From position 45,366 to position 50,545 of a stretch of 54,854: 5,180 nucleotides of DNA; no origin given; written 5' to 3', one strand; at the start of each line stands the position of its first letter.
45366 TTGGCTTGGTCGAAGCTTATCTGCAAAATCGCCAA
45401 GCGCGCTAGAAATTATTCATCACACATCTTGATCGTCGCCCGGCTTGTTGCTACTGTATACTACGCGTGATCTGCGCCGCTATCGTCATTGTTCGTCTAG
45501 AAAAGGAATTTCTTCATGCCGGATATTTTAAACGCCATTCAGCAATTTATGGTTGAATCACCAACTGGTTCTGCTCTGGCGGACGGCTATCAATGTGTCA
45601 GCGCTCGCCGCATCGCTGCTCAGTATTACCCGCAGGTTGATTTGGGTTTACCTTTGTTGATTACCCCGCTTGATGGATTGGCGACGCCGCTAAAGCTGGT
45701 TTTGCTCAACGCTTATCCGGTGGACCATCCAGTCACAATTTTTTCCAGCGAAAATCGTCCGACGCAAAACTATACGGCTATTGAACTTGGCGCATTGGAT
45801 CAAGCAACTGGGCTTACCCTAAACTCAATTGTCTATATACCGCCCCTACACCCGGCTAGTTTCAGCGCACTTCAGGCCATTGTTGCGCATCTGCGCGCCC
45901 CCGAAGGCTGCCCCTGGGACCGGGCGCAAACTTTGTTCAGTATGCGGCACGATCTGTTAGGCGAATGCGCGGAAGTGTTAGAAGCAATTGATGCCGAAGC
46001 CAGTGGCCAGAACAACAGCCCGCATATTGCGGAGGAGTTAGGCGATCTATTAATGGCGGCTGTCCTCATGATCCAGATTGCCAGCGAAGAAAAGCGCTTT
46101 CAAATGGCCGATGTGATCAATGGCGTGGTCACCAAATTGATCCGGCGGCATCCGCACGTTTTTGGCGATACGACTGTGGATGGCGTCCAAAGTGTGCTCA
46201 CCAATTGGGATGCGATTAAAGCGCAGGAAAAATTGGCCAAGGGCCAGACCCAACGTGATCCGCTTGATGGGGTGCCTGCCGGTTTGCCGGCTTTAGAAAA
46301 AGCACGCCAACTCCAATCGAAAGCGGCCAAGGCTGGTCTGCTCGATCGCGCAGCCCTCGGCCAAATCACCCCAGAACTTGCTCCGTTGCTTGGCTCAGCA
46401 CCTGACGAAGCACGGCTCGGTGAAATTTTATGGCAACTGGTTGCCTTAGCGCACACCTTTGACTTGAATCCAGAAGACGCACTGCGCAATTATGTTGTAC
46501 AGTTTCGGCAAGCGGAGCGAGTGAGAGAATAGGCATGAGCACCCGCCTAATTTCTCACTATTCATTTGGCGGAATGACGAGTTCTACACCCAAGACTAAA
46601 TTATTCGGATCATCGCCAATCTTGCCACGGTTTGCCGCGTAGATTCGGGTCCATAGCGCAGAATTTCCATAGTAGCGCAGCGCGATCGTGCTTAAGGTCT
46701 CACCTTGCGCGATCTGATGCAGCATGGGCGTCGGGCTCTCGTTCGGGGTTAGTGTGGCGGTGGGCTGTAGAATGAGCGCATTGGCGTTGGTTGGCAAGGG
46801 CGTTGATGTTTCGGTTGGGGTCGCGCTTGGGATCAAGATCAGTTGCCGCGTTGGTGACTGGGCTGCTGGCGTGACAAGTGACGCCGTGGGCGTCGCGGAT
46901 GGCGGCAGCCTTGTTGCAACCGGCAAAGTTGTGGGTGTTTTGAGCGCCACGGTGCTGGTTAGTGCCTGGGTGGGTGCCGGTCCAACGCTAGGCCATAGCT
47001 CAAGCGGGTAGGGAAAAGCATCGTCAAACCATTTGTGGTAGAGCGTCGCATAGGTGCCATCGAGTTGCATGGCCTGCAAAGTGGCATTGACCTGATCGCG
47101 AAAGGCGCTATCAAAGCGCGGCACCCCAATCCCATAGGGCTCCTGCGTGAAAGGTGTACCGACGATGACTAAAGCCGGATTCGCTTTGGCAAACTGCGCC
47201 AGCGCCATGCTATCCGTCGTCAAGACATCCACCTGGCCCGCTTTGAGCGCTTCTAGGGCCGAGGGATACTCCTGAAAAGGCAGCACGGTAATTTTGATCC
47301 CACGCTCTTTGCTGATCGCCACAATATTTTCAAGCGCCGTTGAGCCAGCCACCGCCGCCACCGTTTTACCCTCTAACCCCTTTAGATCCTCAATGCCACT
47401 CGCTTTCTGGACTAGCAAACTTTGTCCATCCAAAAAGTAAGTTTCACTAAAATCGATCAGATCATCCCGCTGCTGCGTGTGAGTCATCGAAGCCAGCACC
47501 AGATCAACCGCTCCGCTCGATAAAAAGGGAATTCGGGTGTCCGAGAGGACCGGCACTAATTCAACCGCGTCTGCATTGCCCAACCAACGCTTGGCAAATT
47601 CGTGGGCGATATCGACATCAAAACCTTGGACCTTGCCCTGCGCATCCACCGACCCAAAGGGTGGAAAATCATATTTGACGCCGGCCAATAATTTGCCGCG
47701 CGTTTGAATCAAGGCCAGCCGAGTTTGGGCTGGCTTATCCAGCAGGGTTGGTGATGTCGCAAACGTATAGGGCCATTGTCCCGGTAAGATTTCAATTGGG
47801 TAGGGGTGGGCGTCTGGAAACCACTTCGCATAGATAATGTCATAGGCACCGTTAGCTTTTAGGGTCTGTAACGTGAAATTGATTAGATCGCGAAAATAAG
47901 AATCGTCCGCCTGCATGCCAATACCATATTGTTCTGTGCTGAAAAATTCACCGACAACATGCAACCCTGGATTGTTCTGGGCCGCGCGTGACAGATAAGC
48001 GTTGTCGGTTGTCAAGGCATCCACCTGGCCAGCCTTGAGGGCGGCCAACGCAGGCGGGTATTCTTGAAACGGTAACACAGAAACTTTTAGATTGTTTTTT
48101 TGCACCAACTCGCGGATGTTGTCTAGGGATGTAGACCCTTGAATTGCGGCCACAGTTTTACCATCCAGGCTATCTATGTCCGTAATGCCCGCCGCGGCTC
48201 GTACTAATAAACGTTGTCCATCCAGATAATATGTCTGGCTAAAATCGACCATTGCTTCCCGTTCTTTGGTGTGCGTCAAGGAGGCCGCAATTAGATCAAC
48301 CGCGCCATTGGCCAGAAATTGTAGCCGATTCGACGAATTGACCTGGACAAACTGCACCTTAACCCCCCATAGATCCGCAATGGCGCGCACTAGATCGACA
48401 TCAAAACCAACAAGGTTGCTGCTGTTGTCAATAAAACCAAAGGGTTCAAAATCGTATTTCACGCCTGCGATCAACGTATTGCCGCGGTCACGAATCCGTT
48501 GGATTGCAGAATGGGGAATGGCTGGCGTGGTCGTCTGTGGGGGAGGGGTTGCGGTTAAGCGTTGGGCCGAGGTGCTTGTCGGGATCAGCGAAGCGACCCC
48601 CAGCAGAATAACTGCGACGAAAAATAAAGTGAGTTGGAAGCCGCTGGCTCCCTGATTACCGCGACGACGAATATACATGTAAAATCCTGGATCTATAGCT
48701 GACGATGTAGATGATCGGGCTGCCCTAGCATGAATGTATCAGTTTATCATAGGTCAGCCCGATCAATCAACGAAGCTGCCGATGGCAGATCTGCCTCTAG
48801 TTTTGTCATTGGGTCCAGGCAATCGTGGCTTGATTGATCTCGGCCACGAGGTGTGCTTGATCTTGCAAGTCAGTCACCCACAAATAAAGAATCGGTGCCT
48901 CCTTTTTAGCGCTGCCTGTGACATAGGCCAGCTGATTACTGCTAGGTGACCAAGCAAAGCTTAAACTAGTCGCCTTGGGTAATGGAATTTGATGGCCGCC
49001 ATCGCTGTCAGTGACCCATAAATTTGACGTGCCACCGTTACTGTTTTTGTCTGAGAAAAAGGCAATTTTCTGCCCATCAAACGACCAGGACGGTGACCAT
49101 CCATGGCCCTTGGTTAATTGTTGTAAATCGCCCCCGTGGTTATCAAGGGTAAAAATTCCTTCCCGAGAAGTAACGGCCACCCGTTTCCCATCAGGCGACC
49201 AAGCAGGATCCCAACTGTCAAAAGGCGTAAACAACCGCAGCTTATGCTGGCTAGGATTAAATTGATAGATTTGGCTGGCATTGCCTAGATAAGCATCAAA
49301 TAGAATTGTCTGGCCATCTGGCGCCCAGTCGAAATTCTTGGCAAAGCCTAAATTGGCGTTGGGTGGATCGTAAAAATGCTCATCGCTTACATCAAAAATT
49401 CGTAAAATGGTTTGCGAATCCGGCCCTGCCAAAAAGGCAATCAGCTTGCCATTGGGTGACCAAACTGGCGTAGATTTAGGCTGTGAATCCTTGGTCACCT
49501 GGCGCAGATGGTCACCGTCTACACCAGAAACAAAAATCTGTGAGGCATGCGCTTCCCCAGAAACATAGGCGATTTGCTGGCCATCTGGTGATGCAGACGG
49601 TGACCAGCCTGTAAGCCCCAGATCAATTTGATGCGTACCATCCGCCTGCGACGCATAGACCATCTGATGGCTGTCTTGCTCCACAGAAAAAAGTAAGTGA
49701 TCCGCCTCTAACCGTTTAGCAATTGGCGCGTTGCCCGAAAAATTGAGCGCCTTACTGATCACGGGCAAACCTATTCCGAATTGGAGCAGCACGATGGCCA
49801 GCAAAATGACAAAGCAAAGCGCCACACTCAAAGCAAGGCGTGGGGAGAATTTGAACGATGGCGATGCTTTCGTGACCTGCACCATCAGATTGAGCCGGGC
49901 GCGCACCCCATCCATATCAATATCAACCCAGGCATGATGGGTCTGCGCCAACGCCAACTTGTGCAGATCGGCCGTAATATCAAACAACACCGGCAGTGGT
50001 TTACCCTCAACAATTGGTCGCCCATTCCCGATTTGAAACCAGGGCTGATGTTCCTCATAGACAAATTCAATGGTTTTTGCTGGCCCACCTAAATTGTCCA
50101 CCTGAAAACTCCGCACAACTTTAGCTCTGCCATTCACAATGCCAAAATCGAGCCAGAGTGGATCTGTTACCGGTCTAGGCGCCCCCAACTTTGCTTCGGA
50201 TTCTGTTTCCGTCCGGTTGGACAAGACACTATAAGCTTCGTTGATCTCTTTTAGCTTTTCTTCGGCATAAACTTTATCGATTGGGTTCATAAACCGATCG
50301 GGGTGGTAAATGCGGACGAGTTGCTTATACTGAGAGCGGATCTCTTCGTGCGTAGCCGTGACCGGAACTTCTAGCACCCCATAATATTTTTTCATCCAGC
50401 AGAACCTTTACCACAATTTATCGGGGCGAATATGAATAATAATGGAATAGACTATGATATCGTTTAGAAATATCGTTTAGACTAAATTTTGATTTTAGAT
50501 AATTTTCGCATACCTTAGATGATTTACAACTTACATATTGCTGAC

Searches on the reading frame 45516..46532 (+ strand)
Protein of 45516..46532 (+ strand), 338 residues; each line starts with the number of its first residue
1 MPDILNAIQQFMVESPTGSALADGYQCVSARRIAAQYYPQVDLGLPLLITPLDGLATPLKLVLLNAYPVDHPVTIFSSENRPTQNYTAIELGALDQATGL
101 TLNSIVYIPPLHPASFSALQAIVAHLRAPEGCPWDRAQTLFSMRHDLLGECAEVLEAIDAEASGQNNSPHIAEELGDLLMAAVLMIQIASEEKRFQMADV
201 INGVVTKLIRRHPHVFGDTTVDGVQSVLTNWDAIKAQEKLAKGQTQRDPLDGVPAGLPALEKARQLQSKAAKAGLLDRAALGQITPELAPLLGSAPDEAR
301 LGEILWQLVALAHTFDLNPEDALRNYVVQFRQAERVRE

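Call 55: search_protein_families(library=pfam, proteins=[window:45516-46532:+], max_evalue=0.0001)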
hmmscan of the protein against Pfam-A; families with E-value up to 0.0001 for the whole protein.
window:45516-46532:+ (338 aa): 1 family
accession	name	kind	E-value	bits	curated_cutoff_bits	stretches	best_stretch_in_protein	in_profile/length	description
PF03819.22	MazG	-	1.2e-22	80.3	22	1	138-216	1-74/74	MazG nucleotide pyrophosphohydrolase domain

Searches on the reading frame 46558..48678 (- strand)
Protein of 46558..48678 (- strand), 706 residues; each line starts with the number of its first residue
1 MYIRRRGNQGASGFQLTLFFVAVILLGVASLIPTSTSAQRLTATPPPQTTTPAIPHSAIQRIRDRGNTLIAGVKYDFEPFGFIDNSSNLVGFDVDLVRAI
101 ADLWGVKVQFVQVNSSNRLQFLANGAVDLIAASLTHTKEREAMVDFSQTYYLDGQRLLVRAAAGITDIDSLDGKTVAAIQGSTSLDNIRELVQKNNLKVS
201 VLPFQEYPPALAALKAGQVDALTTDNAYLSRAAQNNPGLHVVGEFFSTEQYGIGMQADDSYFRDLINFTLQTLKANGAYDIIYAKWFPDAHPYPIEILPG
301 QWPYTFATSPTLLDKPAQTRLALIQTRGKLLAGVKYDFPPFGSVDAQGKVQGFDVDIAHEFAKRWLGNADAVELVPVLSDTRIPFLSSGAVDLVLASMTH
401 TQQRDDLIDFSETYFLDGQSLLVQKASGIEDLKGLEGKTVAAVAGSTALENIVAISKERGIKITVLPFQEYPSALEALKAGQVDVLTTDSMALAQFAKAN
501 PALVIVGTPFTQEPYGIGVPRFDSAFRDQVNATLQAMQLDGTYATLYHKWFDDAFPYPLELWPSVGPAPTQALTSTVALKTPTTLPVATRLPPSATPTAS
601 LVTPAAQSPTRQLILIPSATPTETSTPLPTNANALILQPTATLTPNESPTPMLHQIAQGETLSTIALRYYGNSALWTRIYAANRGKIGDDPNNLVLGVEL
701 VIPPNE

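Call 55: search_protein_families(library=pfam, proteins=[window:46558-48678:-], max_evalue=0.0001)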
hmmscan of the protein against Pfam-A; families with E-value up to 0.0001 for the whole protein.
window:46558-48678:- (706 aa): 7 families
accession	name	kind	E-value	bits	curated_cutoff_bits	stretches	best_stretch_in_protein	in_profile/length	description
PF00497.25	SBP_bac_3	-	1.8e-71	238.5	26.4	2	69-288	1-131/132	Bacterial extracellular solute-binding proteins, family 3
PF09084.16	NMT1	-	1e-14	55.4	20.5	1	105-232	20-156/216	NMT1/THI5 like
PF10613.14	Lig_chan-Glu_bd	-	4e-13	49.9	30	1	85-161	24-113/115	Ligated ion channel L-glutamate- and glycine-binding site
PF12974.12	Phosphonate-bd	-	5.1e-09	36.3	27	0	455-506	23-74/242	ABC transporter, phosphonate, periplasmic substrate-binding protein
PF03180.19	Lipoprotein_9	-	1.6e-07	31.2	27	0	441-511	6-78/236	NlpA lipoprotein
PF04069.17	OpuAC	-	5.8e-07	29.8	21.2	0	189-257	21-94/257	Substrate binding domain of ABC-type glycine betaine transport system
PF16868.10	NMT1_3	-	2.8e-05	24.3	27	0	420-489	94-167/289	NMT1-like family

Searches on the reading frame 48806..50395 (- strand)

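Call 55: search_protein_families(library=pfam, proteins=[window:48806-50395:-], max_evalue=0.0001)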
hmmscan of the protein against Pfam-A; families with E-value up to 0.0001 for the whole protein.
window:48806-50395:- (529 aa): 5 families
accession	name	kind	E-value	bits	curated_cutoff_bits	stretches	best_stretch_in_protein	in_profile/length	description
PF07676.18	PD40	-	1.5e-24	85.7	20.9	1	434-461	13-38/38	WD40-like Beta Propeller Repeat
PF00226.36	DnaJ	-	1.5e-16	60.6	27.8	1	3-62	1-57/63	DnaJ domain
PF25174.1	Beta-prop_THOC3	-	8.4e-09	35.3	305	1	298-491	83-271/272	THOC3 beta-propeller domain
PF00930.27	DPPIV_N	-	5.5e-07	29.1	22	0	266-305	48-83/354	Dipeptidyl peptidase IV (DPP IV) N-terminal region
PF08662.17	eIF2A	-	1.6e-05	25.3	20.5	0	269-365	68-159/194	Eukaryotic translation initiation factor eIF2A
